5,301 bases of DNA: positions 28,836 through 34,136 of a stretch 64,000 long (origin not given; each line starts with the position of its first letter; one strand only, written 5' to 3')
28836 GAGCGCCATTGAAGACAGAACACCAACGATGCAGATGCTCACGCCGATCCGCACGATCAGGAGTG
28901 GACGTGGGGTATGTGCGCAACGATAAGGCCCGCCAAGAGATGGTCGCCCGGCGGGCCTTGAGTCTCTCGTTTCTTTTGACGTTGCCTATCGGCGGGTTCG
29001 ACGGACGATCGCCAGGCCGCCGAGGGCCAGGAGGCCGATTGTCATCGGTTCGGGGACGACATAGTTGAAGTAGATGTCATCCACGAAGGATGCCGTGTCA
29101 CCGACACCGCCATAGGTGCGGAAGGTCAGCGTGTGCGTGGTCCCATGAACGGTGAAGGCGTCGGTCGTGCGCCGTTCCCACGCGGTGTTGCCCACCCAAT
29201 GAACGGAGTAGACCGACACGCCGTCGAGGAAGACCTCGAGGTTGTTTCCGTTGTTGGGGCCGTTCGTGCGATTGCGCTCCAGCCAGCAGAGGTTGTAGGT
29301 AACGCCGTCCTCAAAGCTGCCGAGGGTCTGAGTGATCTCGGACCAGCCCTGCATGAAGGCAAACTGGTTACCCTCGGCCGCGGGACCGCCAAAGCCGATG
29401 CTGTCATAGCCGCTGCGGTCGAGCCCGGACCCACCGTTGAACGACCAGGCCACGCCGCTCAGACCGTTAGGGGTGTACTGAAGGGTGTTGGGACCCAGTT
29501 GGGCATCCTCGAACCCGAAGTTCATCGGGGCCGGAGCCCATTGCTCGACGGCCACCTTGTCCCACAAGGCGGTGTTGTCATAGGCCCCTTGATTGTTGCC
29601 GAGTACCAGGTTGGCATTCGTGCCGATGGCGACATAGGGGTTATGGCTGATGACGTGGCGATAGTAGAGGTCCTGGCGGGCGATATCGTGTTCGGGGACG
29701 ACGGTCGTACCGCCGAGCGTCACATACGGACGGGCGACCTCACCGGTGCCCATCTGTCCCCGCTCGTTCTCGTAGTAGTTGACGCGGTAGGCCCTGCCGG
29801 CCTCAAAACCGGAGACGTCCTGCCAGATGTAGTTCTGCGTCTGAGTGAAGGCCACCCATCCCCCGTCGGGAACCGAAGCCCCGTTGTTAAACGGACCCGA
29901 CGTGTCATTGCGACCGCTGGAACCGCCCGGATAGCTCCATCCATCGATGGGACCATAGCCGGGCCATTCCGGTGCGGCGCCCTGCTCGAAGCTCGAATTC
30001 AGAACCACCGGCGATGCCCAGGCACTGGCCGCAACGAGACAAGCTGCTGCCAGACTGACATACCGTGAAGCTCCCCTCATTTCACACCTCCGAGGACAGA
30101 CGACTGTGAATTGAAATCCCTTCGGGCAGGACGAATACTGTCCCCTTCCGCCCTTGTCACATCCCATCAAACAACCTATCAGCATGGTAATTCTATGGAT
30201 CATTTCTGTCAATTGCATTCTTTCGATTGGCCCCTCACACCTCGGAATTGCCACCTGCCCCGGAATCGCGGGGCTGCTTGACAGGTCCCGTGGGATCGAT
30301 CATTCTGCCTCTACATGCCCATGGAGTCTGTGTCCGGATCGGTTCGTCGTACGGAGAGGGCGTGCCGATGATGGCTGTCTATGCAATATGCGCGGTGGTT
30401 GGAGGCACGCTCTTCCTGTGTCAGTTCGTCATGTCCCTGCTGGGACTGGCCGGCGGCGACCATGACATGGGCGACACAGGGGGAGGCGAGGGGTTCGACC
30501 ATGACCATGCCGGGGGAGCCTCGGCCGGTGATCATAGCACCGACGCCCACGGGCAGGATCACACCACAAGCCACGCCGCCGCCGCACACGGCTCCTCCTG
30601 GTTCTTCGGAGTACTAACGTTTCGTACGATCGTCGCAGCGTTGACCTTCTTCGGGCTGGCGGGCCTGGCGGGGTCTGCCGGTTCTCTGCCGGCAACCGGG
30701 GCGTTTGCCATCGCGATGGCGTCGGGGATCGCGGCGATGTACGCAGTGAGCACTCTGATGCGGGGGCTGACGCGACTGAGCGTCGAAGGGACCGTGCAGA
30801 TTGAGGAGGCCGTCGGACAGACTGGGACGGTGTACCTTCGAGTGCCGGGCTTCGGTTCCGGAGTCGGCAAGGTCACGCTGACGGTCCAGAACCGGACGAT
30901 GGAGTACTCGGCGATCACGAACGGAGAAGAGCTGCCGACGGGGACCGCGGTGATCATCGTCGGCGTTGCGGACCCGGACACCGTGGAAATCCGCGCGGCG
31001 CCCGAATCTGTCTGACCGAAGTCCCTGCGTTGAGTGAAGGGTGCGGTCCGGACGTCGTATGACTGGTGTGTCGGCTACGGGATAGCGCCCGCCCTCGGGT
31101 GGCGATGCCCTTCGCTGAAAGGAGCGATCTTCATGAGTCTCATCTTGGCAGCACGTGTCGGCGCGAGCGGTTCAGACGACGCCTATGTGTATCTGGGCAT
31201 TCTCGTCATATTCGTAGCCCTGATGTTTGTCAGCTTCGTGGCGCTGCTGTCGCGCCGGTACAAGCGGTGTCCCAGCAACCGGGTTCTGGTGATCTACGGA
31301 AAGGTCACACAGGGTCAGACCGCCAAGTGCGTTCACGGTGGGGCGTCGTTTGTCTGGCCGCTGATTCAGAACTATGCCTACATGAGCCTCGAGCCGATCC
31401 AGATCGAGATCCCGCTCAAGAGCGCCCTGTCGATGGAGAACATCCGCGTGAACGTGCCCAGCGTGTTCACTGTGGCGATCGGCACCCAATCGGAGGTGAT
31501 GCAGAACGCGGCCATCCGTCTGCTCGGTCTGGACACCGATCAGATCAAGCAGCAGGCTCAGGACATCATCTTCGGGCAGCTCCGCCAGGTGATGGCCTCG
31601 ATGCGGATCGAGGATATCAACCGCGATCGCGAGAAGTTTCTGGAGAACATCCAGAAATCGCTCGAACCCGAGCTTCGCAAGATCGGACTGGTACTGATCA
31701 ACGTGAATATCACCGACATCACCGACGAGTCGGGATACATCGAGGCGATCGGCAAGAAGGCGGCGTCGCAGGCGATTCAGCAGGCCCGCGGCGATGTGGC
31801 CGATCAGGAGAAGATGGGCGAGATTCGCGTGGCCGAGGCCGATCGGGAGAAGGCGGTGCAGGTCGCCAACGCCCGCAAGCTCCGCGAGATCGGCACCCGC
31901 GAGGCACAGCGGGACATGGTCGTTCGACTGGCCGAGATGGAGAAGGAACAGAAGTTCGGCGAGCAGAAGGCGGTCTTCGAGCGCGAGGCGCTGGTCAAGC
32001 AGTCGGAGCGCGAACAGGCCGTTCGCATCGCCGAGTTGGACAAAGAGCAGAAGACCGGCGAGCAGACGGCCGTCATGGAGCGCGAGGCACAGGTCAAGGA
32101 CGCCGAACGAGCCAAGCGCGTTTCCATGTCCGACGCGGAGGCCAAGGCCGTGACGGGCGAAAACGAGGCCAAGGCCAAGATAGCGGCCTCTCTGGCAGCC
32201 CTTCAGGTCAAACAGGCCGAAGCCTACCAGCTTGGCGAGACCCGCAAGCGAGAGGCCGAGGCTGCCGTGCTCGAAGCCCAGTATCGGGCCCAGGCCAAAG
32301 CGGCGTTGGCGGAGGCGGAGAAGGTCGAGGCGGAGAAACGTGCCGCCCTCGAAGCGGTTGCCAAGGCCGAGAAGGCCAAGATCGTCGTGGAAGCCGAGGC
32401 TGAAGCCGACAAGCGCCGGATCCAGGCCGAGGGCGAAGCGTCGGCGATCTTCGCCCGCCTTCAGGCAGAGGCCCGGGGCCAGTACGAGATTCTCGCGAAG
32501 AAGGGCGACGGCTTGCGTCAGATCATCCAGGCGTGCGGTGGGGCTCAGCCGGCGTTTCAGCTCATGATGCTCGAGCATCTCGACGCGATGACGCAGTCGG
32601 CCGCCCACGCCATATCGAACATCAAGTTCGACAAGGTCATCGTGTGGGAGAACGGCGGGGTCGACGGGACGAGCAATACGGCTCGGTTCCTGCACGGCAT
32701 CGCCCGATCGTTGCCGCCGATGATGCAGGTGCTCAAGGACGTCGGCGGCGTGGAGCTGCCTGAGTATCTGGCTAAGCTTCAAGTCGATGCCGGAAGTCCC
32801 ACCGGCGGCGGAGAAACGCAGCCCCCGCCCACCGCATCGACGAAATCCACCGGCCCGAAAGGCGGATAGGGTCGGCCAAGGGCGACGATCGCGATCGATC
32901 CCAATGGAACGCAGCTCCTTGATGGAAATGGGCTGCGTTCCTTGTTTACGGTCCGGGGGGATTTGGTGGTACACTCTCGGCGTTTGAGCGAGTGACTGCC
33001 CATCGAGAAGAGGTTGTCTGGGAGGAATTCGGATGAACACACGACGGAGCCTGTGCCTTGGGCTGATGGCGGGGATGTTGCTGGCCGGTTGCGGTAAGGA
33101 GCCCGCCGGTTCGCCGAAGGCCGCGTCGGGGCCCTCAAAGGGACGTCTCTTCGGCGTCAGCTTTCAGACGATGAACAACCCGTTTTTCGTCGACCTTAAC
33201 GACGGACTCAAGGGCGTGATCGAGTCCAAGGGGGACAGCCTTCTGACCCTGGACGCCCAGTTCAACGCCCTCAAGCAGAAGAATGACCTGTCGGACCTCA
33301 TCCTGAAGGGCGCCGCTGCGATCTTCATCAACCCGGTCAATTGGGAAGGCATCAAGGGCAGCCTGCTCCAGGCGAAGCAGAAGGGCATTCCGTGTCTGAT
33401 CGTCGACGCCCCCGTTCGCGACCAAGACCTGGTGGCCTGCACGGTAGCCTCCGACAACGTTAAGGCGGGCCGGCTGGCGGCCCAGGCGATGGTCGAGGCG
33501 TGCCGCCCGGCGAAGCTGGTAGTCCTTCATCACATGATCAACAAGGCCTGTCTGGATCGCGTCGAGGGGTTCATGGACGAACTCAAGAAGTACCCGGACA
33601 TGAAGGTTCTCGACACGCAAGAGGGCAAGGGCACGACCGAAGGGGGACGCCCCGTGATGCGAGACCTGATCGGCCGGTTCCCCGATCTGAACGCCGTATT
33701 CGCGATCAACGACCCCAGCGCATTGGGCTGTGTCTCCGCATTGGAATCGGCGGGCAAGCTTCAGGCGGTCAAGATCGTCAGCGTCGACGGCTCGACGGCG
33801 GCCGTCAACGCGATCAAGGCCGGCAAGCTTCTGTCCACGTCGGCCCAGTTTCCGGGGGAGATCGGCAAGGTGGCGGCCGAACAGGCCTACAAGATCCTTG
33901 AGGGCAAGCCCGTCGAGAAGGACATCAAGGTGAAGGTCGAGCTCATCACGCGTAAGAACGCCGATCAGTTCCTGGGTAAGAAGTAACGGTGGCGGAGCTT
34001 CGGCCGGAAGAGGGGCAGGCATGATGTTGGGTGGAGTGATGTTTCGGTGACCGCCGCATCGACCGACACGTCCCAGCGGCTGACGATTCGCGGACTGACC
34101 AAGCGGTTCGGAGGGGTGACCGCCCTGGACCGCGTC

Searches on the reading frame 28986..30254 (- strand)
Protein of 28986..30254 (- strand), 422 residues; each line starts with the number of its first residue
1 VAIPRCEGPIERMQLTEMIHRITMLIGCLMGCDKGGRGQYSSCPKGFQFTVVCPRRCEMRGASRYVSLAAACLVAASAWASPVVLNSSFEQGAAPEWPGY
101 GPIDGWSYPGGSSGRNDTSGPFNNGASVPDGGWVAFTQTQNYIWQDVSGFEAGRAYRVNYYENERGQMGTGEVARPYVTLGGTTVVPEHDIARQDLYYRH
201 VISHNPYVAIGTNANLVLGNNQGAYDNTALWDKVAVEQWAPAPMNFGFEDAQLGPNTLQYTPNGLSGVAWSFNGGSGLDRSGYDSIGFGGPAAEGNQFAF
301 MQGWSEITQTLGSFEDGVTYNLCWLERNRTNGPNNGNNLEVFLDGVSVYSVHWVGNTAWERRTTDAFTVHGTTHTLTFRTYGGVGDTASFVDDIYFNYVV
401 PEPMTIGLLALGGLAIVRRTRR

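Call 44: search_protein_families(library=pfam, proteins=[window:28986-30254:-], max_evalue=0.001)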
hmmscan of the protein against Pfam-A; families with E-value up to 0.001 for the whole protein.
window:28986-30254:- (422 aa): 0 families

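Call 66: search_protein_families(library=ncbifam, proteins=[window:28986-30254:-], max_evalue=0.01)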
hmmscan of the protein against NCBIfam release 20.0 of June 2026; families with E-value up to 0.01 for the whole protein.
window:28986-30254:- (422 aa): 5 families
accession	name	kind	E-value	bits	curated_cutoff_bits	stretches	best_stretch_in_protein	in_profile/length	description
TIGR02595.1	PEP_CTERM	domain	0.0011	19.6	16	1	400-419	1-20/24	PEP-CTERM sorting domain-containing protein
NF038126.1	PEP_CTERM_FxDxF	subfamily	0.0016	18.7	50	1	344-417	80-158/165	FxDxF family PEP-CTERM protein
NF038125.1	PEP_CTERM_THxN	subfamily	0.004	16.8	85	1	366-420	188-245/246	THxN family PEP-CTERM protein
NF038120.1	PEP_CTERM_QFxxD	subfamily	0.005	16.7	80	1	356-422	154-215/215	NF038120 family PEP-CTERM protein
NF033554.9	floc_PepA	equivalog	0.0054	16.6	80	0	360-422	188-259/261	flocculation-associated PEP-CTERM protein PepA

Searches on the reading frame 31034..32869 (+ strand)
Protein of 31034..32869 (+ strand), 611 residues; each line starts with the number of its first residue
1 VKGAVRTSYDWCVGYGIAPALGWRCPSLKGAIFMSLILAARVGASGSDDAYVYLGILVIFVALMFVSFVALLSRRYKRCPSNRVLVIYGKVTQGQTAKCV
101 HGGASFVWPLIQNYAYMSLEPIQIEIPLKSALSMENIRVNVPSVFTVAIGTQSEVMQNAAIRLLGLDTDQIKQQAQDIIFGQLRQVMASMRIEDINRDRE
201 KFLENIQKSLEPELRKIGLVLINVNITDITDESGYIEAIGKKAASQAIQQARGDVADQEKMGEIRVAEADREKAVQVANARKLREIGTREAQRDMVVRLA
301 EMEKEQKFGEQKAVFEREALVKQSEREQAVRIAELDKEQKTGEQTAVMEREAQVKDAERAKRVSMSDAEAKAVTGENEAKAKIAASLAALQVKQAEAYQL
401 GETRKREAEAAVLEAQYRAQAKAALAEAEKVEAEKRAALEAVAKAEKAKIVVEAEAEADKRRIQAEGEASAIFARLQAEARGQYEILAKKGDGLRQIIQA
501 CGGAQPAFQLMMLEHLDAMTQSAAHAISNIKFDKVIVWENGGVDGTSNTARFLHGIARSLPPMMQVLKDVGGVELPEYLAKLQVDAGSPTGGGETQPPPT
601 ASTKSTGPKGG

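Call 89: search_protein_families(library=pfam, proteins=[window:31034-32869:+], max_evalue=0.001)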
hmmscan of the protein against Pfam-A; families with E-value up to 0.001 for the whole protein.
window:31034-32869:+ (611 aa): 1 family
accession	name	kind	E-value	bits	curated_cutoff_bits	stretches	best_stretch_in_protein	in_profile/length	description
PF01145.31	Band_7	-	3.6e-28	99.2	23.6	1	80-260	4-176/176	SPFH domain / Band 7 family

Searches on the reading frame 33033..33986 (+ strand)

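Call 89: search_protein_families(library=pfam, proteins=[window:33033-33986:+], max_evalue=0.001)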
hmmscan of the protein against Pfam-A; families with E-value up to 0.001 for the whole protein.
window:33033-33986:+ (317 aa): 3 families
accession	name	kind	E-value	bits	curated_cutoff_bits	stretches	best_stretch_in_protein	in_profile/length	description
PF13407.12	Peripla_BP_4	-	3e-50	171.6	35.1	1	40-292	1-257/258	Periplasmic binding protein domain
PF00532.27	Peripla_BP_1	-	4.3e-14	53.1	22.2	1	47-306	11-279/281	Periplasmic binding proteins and sugar binding domain of LacI family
PF13377.12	Peripla_BP_3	-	9e-08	32.8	26.5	1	201-308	54-165/167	Periplasmic binding protein-like domain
